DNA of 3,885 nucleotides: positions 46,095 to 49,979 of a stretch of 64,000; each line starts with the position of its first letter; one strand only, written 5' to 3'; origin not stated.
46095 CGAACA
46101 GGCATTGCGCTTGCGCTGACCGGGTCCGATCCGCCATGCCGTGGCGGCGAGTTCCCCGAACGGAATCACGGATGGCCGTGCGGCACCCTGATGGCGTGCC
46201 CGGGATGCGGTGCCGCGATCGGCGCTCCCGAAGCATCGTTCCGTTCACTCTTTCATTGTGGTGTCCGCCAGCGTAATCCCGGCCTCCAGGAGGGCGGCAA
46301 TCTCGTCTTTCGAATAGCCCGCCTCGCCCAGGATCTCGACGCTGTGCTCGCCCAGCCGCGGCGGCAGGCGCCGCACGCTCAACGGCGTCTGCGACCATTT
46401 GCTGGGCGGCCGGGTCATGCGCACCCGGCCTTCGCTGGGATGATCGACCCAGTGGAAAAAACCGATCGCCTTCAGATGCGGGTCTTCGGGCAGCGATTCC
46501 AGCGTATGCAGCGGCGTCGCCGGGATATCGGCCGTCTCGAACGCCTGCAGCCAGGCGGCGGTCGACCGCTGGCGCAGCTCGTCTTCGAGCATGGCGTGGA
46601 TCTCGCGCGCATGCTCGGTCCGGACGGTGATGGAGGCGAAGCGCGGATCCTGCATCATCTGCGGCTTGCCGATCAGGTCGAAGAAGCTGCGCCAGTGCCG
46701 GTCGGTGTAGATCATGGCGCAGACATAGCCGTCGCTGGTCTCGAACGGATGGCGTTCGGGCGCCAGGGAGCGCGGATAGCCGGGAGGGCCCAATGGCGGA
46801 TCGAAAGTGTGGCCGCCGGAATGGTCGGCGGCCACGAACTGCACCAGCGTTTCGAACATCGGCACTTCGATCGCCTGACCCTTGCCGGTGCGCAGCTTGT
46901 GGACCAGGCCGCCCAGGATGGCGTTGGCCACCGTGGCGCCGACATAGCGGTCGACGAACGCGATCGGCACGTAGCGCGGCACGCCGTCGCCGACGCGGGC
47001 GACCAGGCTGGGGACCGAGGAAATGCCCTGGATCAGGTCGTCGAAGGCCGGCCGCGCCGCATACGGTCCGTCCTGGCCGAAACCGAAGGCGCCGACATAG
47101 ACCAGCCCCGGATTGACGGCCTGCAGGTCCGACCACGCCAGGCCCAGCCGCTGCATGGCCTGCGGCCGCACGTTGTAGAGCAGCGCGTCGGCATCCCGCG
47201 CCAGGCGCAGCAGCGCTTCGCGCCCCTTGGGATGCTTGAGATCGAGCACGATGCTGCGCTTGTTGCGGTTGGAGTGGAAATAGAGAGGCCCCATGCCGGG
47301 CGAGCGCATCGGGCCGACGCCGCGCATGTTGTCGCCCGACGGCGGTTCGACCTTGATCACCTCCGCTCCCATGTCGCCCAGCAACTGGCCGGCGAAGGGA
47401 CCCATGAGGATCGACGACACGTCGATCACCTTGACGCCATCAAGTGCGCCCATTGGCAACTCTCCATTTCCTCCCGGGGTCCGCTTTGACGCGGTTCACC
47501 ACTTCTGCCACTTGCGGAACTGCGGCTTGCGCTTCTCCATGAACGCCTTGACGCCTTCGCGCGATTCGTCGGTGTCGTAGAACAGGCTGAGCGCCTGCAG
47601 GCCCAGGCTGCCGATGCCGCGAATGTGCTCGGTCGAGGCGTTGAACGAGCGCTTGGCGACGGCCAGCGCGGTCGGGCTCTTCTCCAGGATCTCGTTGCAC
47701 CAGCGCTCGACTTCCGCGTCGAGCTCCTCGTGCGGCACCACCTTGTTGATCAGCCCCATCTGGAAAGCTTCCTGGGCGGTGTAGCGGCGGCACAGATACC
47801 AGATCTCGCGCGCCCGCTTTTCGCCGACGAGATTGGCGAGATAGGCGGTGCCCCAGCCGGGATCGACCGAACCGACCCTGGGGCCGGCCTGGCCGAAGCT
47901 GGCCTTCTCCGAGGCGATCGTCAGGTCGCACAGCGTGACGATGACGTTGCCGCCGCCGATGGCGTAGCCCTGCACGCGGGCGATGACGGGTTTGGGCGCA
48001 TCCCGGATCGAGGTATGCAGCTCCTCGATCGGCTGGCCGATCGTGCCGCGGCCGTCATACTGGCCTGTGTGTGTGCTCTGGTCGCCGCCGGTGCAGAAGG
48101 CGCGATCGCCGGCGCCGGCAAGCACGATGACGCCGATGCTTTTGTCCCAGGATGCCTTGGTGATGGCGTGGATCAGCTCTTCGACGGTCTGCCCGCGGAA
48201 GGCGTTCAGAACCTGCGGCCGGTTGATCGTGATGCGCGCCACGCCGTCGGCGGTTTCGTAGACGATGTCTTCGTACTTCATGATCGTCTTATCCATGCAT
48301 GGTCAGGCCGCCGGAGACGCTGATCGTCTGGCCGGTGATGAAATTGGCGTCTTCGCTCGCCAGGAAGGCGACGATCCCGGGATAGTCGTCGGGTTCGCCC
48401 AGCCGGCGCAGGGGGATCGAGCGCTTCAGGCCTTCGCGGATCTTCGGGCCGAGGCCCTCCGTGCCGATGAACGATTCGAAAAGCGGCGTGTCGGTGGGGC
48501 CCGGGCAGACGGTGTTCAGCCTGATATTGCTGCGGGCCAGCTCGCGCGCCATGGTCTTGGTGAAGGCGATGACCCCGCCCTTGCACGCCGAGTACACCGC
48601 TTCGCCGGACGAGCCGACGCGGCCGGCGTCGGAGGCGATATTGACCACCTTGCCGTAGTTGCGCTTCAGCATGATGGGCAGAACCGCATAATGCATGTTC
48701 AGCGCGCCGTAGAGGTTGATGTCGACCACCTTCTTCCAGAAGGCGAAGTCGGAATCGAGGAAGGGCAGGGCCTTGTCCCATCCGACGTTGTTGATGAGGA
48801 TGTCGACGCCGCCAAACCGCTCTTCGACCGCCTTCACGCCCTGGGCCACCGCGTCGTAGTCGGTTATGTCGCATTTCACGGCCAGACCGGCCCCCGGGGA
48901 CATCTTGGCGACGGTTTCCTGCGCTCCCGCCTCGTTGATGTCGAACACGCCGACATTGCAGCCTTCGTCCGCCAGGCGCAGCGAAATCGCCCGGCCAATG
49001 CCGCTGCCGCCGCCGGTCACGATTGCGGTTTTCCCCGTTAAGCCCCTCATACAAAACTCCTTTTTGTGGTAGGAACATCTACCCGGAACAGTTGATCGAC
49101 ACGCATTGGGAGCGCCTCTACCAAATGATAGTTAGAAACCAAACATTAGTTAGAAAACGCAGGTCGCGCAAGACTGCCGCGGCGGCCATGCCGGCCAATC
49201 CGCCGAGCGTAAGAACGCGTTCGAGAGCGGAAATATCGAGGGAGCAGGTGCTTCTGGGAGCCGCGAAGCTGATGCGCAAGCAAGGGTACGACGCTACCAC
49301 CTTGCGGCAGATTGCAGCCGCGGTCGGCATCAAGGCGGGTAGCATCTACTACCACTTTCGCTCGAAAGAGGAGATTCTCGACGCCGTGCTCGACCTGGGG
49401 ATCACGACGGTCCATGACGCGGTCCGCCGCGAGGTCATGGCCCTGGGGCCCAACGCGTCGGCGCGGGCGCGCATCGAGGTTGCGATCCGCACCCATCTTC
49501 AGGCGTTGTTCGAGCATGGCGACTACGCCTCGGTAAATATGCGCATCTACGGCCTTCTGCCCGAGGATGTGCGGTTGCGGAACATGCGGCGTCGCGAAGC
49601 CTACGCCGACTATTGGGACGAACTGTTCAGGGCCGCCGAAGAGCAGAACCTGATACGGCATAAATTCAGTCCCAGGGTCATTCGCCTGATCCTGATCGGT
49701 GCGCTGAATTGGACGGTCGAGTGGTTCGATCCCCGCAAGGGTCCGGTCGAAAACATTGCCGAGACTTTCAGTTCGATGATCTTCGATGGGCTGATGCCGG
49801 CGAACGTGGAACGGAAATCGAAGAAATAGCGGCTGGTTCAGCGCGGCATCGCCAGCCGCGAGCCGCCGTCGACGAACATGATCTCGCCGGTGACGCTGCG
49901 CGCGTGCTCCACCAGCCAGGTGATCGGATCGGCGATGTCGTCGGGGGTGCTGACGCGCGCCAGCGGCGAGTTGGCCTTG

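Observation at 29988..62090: One 14-nt AT-rich operator/promoter motif recurs at seven sites and ties six transcription units into a putative TetR regulon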

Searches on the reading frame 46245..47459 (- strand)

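Call 13: search_protein_families(library=pfam, proteins=[window:46245-47459:-])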
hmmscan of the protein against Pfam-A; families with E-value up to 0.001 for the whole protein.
window:46245-47459:- (404 aa): 1 family
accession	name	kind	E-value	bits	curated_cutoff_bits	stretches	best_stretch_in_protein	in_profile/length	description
PF02515.22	CoA_transf_3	-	3.3e-106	355.9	23.3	1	6-373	1-366/366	CoA-transferase family III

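Call 23: search_protein_families(library=ncbifam, proteins=[window:46245-47459:-], max_evalue=0.001)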
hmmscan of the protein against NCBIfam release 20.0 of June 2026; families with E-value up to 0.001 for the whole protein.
window:46245-47459:- (404 aa): 7 families
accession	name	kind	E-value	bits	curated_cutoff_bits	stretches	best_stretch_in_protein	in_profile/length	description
NF052585.1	SucGlutTfsCaiB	equivalog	8.2e-68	228.8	750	1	5-380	7-388/394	succinate--glutarate CoA-transferase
NF003809.0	PRK05398.1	subfamily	6.9e-62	209.3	442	2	5-207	4-206/416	formyl-CoA transferase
TIGR03253.1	oxalate_frc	equivalog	7.7e-58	196.2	504.2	2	5-207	3-205/416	formyl-CoA transferase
NF041294.1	Scnl_mescCoAtase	equivalog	1.1e-53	182.8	700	1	3-377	1-380/381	succinyl-CoA:mesaconate CoA-transferase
NF008511.0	PRK11430.1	equivalog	2.3e-49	168.5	522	1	4-320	8-323/381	CoA:oxalate CoA-transferase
NF002914.1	PRK03525.1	equivalog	3e-33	115.3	413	1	3-396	7-397/400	L-carnitine CoA-transferase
TIGR04253.1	mesacon_CoA_iso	equivalog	7.9e-16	58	725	2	4-201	1-194/403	2-methylfumaryl-CoA isomerase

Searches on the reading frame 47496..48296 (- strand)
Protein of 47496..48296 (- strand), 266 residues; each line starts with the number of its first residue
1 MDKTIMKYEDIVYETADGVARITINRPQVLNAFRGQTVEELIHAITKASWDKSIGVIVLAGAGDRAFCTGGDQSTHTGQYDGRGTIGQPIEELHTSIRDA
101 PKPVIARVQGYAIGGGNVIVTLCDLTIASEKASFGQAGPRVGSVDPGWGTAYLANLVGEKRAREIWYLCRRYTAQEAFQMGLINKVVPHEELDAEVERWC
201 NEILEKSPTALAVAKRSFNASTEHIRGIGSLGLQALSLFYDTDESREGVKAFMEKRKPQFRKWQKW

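Call 13: search_protein_families(library=pfam, proteins=[window:47496-48296:-])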
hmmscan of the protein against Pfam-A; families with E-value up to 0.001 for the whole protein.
window:47496-48296:- (266 aa): 2 families
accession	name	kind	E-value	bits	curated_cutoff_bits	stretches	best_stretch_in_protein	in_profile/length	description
PF00378.25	ECH_1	-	9e-73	245.1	27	1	15-261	2-249/251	Enoyl-CoA hydratase/isomerase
PF16113.10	ECH_2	-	1.2e-24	87.9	27.2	1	20-194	2-179/335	Enoyl-CoA hydratase/isomerase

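Call 23: search_protein_families(library=ncbifam, proteins=[window:47496-48296:-], max_evalue=0.001)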
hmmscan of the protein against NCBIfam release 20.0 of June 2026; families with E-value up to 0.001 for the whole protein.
window:47496-48296:- (266 aa): 71 families (the best 25 are shown)
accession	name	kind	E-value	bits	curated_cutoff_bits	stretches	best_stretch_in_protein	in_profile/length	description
TIGR03210.1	badI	equivalog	1.1e-141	470.6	467.6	1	8-263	1-256/256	2-ketocyclohexanecarboxyl-CoA hydrolase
NF005637.0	PRK07396.1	equivalog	6.5e-105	350.4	380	1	4-265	8-271/273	1,4-dihydroxy-2-naphthoyl-CoA synthase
TIGR01929.1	menB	equivalog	6.1e-96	320.9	342.7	1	8-262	1-258/259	1,4-dihydroxy-2-naphthoyl-CoA synthase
NF006186.0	PRK08321.1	equivalog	1.3e-68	231.8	378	1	7-263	21-298/302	1,4-dihydroxy-2-naphthoyl-CoA synthase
NF004475.0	PRK05809.1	subfamily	4.2e-49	167.4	394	1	6-262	1-259/260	short-chain-enoyl-CoA hydratase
NF005675.0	PRK07468.1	equivalog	9.9e-48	163.1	350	1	15-262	11-261/262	crotonase/enoyl-CoA hydratase family protein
NF042430.2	EnCoAhydt_DpgD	equivalog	7.2e-47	160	400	1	13-261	1-256/258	enoyl-CoA-hydratase DpgD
NF004781.0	PRK06127.1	subfamily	1.6e-46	159.1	291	1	6-261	8-267/269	enoyl-CoA hydratase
NF006109.0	PRK08260.1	subfamily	2.2e-45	155.2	320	1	6-262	1-277/296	enoyl-CoA hydratase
NF004796.0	PRK06144.1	subfamily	4.9e-45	154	272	1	6-261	5-260/262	enoyl-CoA hydratase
NF004517.0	PRK05862.1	equivalog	2.4e-44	151.8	396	1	6-262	1-256/257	enoyl-CoA hydratase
NF006008.0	PRK08139.1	equivalog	6.6e-44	150.4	313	1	11-262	13-265/266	enoyl-CoA hydratase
NF051848.1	EnCoAHydtEchA19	equivalog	3.1e-43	148.2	400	1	14-261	5-256/258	enoyl-CoA hydratase EchA19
NF005802.0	PRK07657.1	equivalog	5.5e-43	147.3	363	1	13-261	7-258/260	enoyl-CoA hydratase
NF006007.0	PRK08138.1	subfamily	1.4e-42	145.9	355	1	12-261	11-259/261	enoyl-CoA hydratase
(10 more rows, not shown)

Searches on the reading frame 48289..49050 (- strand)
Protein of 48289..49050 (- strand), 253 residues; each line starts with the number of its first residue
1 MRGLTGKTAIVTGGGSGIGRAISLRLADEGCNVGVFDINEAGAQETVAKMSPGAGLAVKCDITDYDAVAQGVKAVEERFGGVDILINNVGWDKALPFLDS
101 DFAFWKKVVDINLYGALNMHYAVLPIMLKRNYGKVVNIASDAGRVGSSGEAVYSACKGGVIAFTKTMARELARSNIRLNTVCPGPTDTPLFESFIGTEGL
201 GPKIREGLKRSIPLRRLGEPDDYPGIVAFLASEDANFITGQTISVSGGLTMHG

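Call 13: search_protein_families(library=pfam, proteins=[window:48289-49050:-])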
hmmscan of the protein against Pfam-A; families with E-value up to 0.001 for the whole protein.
window:48289-49050:- (253 aa): 4 families
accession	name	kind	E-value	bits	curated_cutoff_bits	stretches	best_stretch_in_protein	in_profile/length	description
PF13561.12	adh_short_C2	-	9.1e-63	212.4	27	1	16-250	6-236/236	Enoyl-(Acyl carrier protein) reductase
PF00106.31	adh_short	-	2.2e-57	194.1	26.6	1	7-193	1-189/195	short chain dehydrogenase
PF08659.16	KR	-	7.2e-11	42.8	22.6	1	8-167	2-163/180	KR domain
PF23441.1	SDR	-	0.00031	20.7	27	1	58-249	66-255/258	SDR-like rossmann domain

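Call 23: search_protein_families(library=ncbifam, proteins=[window:48289-49050:-], max_evalue=0.001)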
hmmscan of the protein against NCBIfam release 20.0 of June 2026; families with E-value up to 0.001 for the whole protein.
window:48289-49050:- (253 aa): 231 families (the best 25 are shown)
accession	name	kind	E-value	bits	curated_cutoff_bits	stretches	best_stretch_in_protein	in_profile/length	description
TIGR03206.1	benzo_BadH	equivalog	1.6e-99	332.3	431.2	1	5-251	2-250/250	2-hydroxycyclohexanecarboxyl-CoA dehydrogenase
NF005559.1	PRK07231.1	subfamily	6.3e-71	238.8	215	1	4-250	2-248/249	glucose 1-dehydrogenase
NF004198.0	PRK05653.1-3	equivalog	2.7e-66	223.6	296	1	4-251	5-248/248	3-oxoacyl-ACP reductase FabG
TIGR01830.1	3oxo_ACP_reduc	equivalog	6.6e-63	212.6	297.75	1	9-249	1-238/239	3-oxoacyl-[acyl-carrier-protein] reductase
NF004791.0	PRK06138.1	equivalog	2.7e-62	210.3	312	1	4-251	3-251/252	SDR family oxidoreductase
NF052558.1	MBtsdlDhBudC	equivalog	5.4e-60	203.1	270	1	5-250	2-242/250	meso-2,3-butanediol dehydrogenase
NF009466.0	PRK12826.1-2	subfamily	1.5e-59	201.5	222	1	7-251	4-246/248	3-oxoacyl-ACP reductase FabG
TIGR01963.1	PHB_DH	subfamily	2.1e-57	194.3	307.05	1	7-252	2-255/255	3-hydroxybutyrate dehydrogenase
NF004197.0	PRK05653.1-1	equivalog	3.7e-57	193.8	332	1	4-251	5-248/249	3-oxoacyl-ACP reductase FabG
NF009464.0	PRK12824.1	subfamily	8.4e-57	192.6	269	1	7-252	3-245/245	3-oxoacyl-ACP reductase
NF009093.0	PRK12429.1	subfamily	2.6e-56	190.8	258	1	4-251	3-258/259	3-hydroxybutyrate dehydrogenase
TIGR01829.1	AcAcCoA_reduct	subfamily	2.8e-55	187.6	302.1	1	7-251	1-242/242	acetoacetyl-CoA reductase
NF047923.1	pyridox_DH_SDR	equivalog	2.9e-55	187.5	325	1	5-250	2-241/243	pyridoxal 4-dehydrogenase, SDR-type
NF005472.0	PRK07067.1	equivalog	1.1e-54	185.7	338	1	4-251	4-256/257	L-iditol 2-dehydrogenase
NF005309.0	PRK06841.1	subfamily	2.8e-53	181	286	1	4-251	13-254/255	GolD/DthD family dehydrogenase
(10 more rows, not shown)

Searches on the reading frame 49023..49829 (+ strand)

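Call 14: search_protein_families(library=pfam, proteins=[window:49023-49829:+])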
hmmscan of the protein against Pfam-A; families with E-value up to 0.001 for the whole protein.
window:49023-49829:+ (268 aa): 2 families
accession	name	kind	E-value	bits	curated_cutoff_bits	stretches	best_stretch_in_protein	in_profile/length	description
PF17932.6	TetR_C_24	-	1.4e-17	64.5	26.4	1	145-257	2-114/114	Tetracyclin repressor-like, C-terminal domain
PF00440.29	TetR_N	-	1.8e-17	63.2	24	1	78-122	3-47/47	Bacterial regulatory proteins, tetR family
